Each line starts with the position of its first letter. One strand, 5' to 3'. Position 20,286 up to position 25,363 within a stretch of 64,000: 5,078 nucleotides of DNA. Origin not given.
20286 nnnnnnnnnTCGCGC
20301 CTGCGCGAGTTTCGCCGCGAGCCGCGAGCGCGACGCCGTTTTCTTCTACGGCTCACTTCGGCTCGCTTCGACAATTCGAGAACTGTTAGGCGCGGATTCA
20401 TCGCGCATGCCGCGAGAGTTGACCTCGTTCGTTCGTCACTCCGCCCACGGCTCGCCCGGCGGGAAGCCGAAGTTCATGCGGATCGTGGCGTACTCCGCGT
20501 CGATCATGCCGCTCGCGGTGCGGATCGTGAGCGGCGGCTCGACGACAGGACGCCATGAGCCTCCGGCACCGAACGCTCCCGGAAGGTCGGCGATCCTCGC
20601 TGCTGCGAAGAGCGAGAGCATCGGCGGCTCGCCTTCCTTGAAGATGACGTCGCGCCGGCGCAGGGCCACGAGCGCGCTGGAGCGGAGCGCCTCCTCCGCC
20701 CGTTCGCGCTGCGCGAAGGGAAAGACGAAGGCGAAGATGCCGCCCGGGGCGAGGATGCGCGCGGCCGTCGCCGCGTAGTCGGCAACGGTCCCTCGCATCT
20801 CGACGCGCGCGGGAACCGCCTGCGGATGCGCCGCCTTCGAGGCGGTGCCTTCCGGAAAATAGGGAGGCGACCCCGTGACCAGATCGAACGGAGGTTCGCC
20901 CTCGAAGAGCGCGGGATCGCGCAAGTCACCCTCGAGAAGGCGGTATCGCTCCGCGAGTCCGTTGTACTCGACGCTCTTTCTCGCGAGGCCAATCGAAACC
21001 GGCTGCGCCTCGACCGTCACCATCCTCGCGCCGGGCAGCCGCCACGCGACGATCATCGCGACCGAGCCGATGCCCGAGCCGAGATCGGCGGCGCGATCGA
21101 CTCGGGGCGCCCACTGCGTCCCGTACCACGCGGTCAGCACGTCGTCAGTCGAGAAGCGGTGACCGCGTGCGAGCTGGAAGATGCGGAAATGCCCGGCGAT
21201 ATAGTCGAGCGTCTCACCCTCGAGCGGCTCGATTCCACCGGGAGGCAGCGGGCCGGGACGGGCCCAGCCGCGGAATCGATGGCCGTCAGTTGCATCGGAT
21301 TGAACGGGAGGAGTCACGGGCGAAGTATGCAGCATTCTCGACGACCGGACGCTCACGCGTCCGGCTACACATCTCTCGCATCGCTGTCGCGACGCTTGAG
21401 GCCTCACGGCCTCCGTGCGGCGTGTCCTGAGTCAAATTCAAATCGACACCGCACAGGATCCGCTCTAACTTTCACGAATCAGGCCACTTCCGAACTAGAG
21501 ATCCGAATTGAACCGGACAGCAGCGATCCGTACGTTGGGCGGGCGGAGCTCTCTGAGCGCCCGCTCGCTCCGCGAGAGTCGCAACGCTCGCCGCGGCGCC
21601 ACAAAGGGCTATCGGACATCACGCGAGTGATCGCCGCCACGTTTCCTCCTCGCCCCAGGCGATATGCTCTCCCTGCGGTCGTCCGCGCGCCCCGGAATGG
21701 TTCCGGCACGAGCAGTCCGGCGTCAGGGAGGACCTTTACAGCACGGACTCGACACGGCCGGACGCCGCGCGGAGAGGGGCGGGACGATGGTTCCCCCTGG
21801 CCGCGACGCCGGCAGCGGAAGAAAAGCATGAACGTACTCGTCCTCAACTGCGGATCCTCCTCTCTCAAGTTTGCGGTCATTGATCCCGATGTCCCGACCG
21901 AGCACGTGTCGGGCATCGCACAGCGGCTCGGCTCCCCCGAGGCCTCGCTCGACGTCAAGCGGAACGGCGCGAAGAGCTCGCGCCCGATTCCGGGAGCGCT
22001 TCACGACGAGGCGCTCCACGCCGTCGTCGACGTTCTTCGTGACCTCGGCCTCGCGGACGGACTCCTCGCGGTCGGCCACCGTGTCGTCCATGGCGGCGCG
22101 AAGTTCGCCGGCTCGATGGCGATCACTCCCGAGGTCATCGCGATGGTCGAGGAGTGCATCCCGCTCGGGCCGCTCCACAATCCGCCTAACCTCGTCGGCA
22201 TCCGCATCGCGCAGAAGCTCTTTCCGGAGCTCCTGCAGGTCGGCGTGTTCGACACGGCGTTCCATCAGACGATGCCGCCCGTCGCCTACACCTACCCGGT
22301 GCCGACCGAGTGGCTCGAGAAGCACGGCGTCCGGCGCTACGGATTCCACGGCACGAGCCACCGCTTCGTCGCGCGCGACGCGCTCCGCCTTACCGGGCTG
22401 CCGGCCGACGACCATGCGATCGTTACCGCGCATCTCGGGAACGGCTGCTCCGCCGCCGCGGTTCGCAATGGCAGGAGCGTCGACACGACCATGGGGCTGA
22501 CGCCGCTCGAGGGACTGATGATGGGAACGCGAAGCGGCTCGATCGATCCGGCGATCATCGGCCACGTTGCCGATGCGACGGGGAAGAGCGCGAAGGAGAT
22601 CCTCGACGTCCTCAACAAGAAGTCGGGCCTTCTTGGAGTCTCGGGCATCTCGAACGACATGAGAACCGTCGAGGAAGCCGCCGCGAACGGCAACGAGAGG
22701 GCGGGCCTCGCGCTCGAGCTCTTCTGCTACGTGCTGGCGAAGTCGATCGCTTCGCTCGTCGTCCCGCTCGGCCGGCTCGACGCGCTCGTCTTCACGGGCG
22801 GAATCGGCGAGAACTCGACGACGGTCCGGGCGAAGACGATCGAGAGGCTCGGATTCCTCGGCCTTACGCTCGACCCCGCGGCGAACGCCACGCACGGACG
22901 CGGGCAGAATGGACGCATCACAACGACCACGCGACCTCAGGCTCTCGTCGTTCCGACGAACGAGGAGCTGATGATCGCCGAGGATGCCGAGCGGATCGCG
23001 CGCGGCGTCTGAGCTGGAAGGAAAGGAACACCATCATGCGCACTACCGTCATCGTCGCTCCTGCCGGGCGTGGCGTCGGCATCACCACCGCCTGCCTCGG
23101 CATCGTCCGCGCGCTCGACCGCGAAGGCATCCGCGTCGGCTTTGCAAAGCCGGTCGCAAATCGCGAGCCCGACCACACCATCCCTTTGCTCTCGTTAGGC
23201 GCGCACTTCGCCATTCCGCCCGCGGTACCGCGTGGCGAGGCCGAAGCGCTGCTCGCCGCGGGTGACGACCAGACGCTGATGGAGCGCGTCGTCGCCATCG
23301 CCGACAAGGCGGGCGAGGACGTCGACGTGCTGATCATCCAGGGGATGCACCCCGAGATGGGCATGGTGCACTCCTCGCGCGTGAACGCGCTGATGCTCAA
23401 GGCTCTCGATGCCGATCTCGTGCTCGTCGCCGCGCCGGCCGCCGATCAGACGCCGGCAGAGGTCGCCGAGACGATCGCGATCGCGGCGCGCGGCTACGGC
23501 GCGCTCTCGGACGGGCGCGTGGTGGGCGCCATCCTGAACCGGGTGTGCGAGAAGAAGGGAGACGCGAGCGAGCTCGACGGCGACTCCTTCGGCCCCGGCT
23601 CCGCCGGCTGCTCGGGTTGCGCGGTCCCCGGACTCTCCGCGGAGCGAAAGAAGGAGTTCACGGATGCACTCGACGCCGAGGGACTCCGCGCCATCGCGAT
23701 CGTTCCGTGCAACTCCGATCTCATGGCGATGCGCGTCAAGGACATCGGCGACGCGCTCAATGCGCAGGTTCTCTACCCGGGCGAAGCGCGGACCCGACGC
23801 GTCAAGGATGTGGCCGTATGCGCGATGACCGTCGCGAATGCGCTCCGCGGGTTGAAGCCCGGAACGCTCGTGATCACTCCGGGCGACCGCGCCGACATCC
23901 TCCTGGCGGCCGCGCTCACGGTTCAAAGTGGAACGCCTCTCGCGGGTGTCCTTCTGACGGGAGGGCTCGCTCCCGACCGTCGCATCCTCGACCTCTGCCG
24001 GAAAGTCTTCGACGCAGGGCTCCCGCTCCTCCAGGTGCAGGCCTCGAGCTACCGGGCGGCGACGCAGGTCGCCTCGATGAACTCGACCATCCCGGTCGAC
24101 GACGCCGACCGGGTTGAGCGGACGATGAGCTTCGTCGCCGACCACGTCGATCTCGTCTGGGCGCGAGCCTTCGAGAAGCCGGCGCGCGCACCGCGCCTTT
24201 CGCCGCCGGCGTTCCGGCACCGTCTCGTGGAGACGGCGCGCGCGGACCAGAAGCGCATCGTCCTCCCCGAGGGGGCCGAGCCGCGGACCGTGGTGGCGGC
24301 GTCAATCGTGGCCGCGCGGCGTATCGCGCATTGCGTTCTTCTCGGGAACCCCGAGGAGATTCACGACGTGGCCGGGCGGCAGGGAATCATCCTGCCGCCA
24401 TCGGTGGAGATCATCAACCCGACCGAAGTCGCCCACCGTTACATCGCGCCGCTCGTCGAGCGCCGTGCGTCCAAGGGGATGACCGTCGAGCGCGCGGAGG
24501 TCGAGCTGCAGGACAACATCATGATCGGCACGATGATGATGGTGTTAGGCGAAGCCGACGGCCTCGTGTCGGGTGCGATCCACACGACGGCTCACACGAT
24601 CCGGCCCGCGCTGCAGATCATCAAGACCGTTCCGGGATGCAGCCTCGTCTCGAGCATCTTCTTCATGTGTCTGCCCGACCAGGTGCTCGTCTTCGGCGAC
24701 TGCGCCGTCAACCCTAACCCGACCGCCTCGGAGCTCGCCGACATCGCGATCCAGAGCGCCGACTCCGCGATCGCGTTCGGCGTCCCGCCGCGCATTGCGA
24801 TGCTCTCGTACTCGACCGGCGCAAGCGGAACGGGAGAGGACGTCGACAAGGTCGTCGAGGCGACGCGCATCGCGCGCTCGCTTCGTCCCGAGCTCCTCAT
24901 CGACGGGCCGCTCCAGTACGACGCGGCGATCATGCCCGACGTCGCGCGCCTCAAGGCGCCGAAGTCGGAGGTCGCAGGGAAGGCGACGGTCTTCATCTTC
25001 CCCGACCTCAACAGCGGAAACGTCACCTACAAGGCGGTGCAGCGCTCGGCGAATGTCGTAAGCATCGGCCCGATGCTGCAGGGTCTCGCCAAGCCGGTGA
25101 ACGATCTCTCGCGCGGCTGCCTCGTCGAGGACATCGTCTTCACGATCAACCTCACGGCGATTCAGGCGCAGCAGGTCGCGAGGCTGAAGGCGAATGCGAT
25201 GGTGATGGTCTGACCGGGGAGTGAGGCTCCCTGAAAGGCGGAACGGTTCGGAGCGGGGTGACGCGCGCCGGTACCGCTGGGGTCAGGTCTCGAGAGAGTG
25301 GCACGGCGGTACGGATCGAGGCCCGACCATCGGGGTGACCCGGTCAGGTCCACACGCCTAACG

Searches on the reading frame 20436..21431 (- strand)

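Call 62: search_protein_families(library=pfam, proteins=[window:20436-21431:-], max_evalue=0.001)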
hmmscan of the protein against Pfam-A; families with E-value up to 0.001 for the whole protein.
window:20436-21431:- (331 aa): 3 families
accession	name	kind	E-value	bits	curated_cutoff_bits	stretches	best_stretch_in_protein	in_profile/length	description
PF05175.20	MTS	-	1.6e-06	28.3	23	1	113-196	34-113/170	Methyltransferase small domain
PF13649.12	Methyltransf_25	-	3.6e-05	24.8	27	1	115-187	2-70/97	Methyltransferase domain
PF05971.18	Methyltransf_10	-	0.00099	19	23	0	108-240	100-240/299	RNA methyltransferase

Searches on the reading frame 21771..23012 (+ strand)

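Call 64: search_protein_families(library=pfam, proteins=[window:21771-23012:+], max_evalue=0.001)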
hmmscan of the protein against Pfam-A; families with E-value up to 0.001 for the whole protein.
window:21771-23012:+ (413 aa): 1 family
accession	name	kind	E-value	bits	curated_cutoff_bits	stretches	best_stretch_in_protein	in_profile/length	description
PF00871.23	Acetate_kinase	-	1.6e-146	488.4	22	1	22-404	2-392/392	Acetokinase family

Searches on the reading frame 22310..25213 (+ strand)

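Call 8: search_protein_families(library=pfam, proteins=[window:22310-25213:+], max_evalue=0.01)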
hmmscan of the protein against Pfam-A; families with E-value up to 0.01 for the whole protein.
window:22310-25213:+ (967 aa): 3 families
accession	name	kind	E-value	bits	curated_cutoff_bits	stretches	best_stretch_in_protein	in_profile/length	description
PF01515.24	PTA_PTB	-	8.9e-121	403.6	24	1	635-950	2-319/319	Phosphate acetyl/butaryl transferase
PF07085.17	DRTGG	-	4.6e-26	91.1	25.2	1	478-589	1-104/105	DRTGG domain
PF13500.12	AAA_26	-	1.2e-18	68.2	27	1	246-474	2-197/198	AAA domain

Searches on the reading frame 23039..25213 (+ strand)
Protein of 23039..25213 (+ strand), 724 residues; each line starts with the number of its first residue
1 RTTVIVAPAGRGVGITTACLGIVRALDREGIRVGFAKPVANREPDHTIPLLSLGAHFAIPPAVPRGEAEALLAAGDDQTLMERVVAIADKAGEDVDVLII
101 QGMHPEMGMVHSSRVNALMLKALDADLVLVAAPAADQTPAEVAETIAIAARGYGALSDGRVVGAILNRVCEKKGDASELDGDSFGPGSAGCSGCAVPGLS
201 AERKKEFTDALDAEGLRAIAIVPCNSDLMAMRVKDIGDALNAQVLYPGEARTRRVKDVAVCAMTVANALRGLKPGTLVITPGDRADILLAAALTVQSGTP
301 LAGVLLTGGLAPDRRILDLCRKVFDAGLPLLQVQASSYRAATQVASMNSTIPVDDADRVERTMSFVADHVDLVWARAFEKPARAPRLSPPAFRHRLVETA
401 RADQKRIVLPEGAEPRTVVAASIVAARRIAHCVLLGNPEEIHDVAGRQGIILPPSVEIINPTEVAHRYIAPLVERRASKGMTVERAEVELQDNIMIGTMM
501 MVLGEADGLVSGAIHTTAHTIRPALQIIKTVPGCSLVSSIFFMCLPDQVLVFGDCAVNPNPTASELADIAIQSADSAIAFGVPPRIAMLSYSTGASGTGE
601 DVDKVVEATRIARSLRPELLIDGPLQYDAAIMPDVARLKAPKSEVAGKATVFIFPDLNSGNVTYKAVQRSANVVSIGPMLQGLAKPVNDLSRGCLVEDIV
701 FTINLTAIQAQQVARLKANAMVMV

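Call 16: find_related_loci(query=window:23039-25213:+, collection=genome_contigs, flank=10000)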
Query window:23039-25213:+ (724 aa) in genome_contigs; peptide patterns used: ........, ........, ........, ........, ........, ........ (x = any residue, [..] = any of these).
92 stretches matched a pattern; 57 encode a relative of the query (tblastn E <= 1e-3); 56 distinct loci.
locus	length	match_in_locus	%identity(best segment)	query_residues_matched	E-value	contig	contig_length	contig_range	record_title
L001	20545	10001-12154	90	1-719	0e+0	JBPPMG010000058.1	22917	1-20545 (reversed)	MAG: Thermoanaerobaculia bacterium isolate BIOS2019_out_097 k131_563674, whole genome shotgun sequence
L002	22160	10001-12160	86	1-721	0e+0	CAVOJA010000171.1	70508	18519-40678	MAG: uncultured Holophagales bacterium isolate MFD10097.bin.2.1 genome assembly, contig: contig_955, whole genome shotgu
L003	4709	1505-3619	87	1-706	0e+0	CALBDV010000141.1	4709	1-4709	MAG TPA_asm: uncultured Holophagales bacterium isolate SRR5576002_bin.111_CONCOCT_v1.1_MAG genome assembly, contig: ERZ7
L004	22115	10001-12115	86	1-706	0e+0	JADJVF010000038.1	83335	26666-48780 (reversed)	MAG: Holophagales bacterium isolate Hjor_18-Q3-R7-51_BAT3C.239 tig00525901-10-833440, whole genome shotgun sequence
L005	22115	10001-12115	87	1-706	0e+0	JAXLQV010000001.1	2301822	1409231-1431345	MAG: Thermoanaerobaculia bacterium isolate STL-ACI12 C1.273.fa-1, whole genome shotgun sequence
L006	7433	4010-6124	84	1-706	0e+0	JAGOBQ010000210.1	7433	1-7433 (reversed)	MAG: Thermoanaerobaculia bacterium isolate Go_UH_bin_178 Go_UH_15943_length_7433_cov_4.133041, whole genome shotgun sequ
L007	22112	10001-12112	85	1-705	0e+0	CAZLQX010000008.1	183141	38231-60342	MAG TPA_asm: uncultured Holophagales bacterium isolate binchicken_co22_26 genome assembly, contig: NODE_48_length_183141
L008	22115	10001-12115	84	1-706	0e+0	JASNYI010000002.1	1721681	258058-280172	MAG: Thermoanaerobaculia bacterium isolate ACID-3 HKU-EGSB-ACID-3_2, whole genome shotgun sequence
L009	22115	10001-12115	84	1-706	0e+0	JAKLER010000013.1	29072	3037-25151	MAG: Acidobacteria bacterium isolate RA.bin138 RA.bin138_13, whole genome shotgun sequence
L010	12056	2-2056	86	21-706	0e+0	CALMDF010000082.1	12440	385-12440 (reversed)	MAG TPA_asm: uncultured Holophagales bacterium isolate SRR5468106_bin.27_CONCOCT_v1.1_MAG genome assembly, contig: ERZ78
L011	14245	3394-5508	84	1-706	0e+0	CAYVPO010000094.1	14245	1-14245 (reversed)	MAG TPA_asm: uncultured Holophagales bacterium isolate binchicken_co235_245 genome assembly, contig: NODE_10460_length_1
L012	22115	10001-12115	83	1-706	0e+0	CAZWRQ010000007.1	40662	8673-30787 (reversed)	MAG TPA_asm: uncultured Holophagales bacterium isolate binchicken_co269_231 genome assembly, contig: NODE_792_length_406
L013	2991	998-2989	83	1-665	0e+0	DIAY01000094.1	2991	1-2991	MAG TPA_asm: Holophagales bacterium UBA5066 UBA5066_contig_24143, whole genome shotgun sequence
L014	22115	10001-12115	87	1-706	0e+0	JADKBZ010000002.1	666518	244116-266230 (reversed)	MAG: Holophagales bacterium isolate OdNE_18-Q3-R46-58_BATAC.193 tig00001478-10-6643170, whole genome shotgun sequence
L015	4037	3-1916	87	8-718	0e+0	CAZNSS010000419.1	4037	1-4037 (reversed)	MAG TPA_asm: uncultured Holophagales bacterium isolate binchicken_co197_117 genome assembly, contig: NODE_49433_length_4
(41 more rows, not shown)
